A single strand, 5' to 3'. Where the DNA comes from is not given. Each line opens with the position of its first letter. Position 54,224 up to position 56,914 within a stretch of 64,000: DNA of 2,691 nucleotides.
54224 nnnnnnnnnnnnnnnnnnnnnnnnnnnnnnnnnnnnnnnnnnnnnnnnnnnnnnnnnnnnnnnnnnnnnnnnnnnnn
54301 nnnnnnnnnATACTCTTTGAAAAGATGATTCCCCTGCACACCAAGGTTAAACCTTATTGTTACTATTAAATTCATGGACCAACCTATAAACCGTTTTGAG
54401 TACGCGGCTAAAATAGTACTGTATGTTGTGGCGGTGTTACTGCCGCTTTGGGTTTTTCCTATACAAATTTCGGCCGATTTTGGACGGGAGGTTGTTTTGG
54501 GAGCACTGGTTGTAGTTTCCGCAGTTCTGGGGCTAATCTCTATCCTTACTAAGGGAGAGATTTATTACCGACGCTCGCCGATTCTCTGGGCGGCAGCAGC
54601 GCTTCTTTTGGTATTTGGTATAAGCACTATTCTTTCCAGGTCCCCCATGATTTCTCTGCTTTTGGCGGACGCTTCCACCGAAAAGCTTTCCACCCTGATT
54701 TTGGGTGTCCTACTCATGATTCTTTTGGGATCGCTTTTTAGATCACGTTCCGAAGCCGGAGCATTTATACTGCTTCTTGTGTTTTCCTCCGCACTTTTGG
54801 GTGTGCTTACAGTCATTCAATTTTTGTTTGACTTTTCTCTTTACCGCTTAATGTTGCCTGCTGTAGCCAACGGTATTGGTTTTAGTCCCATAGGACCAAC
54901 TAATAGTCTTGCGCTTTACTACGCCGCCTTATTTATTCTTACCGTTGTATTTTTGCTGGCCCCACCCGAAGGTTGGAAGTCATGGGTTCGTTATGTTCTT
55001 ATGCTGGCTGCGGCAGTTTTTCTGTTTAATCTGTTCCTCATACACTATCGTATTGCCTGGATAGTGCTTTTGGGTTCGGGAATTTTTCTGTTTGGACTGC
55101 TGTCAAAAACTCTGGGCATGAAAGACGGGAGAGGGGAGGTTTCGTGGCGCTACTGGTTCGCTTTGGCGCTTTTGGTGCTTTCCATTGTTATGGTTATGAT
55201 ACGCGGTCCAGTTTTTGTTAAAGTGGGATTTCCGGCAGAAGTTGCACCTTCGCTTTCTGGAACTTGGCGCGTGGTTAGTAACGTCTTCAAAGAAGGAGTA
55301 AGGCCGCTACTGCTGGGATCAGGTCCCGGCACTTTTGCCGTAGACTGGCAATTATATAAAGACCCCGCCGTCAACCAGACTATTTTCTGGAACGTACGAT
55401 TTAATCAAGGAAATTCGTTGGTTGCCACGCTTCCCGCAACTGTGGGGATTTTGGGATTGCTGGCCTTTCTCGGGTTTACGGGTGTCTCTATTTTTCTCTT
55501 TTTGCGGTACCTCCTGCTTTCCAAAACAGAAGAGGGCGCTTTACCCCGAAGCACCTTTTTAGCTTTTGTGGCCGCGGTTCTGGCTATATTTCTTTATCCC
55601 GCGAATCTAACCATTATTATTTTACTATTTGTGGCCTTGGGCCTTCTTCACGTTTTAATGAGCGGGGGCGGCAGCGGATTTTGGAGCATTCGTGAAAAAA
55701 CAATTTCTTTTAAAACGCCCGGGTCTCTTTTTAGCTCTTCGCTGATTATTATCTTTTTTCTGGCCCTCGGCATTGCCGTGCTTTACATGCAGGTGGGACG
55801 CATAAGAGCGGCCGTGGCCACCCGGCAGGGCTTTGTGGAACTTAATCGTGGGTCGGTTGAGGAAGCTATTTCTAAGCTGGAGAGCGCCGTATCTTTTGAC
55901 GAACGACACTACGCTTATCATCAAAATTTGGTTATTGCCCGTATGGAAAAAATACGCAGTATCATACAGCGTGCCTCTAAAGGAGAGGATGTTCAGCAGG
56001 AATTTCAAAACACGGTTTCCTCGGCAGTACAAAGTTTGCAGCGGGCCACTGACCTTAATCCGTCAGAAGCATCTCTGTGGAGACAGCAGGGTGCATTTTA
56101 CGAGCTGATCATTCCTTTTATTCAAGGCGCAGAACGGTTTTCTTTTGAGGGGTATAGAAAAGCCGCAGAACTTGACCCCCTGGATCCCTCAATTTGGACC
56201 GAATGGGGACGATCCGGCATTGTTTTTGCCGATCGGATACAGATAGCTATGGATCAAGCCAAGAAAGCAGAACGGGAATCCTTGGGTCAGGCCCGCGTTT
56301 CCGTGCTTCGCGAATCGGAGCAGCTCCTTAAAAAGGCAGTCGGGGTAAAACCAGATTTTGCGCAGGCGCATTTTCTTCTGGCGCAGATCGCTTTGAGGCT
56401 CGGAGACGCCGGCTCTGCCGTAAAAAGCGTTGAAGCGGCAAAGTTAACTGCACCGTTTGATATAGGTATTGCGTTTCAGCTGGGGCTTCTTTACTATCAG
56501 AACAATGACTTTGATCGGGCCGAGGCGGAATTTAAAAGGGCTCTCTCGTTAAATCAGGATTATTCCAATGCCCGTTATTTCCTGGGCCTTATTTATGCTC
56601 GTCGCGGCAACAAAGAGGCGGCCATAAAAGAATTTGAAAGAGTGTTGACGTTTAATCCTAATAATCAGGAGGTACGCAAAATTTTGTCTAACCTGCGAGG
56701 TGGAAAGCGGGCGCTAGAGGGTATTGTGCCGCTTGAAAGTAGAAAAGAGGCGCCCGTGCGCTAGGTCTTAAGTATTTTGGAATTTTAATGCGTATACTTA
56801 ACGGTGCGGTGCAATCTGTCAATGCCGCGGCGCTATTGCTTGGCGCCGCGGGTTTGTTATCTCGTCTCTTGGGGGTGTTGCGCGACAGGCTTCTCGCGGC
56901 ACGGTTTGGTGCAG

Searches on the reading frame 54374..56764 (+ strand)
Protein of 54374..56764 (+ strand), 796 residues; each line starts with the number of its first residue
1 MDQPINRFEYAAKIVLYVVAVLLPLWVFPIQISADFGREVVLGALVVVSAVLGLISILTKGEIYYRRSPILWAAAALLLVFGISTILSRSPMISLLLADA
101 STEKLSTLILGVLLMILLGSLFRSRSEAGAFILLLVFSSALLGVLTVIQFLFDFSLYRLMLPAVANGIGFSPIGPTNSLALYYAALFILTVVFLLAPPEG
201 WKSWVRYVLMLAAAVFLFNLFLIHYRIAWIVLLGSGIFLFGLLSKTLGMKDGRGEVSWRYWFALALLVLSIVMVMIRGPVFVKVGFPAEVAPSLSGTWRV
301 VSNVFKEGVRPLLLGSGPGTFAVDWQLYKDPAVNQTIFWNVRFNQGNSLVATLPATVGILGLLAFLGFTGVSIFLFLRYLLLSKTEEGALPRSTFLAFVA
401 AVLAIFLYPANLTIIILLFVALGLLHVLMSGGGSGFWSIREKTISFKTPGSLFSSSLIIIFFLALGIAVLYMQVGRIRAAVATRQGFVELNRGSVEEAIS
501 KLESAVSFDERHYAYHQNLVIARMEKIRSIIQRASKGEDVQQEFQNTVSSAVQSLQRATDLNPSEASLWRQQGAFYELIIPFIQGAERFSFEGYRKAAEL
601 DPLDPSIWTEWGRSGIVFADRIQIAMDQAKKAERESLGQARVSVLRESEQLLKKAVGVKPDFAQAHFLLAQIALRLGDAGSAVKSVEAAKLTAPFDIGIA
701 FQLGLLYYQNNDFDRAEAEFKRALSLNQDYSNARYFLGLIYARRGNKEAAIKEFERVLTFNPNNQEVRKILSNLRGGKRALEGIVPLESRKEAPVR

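Call 4: search_protein_families(library=pfam, proteins=[window:54374-56764:+], max_evalue=0.1)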
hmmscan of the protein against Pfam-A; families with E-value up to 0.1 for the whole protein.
window:54374-56764:+ (796 aa): 20 families
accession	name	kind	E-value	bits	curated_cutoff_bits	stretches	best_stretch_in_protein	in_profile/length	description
PF13414.12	TPR_11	-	2.4e-19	69.2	26.8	2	704-745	1-42/42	TPR repeat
PF07719.23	TPR_2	-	5.2e-19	67.2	27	2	701-729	5-33/34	Tetratricopeptide repeat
PF13432.12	TPR_16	-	3.6e-18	66.1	32.7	2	702-764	2-64/65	Tetratricopeptide repeat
PF13181.12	TPR_8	-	4.4e-18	64.3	25.7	2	733-764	3-34/34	Tetratricopeptide repeat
PF13428.12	TPR_14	-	5.9e-16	57.8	23.5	2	732-771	2-41/44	Tetratricopeptide repeat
PF14559.12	TPR_19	-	7.8e-14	52.2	25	2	708-774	2-68/68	Tetratricopeptide repeat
PF00515.34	TPR_1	-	9.8e-14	50.9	27.8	2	732-764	2-34/34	Tetratricopeptide repeat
PF13371.12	TPR_9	-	2.1e-12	47.3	35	2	670-729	2-61/73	Tetratricopeptide repeat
PF13431.12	TPR_17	-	7.9e-12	44.9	24.4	0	720-751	2-33/34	Tetratricopeptide repeat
PF23914.1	TPR_CcmH_CycH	-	2.2e-07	31.3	42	1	658-766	45-156/158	Cytochrome c-type biogenesis protein H TPR domain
PF13424.12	TPR_12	-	3e-06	27.7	30.1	1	700-759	5-73/77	Tetratricopeptide repeat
PF13176.12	TPR_7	-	3.9e-05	23.9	27.9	0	702-732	4-34/36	Tetratricopeptide repeat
PF12895.13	ANAPC3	-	5.3e-05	23.9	27.2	1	700-756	26-81/82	Anaphase-promoting complex, cyclosome, subunit 3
PF13174.12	TPR_6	-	0.00014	22.7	26.3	0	737-763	6-32/33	Tetratricopeptide repeat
PF07721.20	TPR_4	-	0.0002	22.1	27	0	663-682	1-20/26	Tetratricopeptide repeat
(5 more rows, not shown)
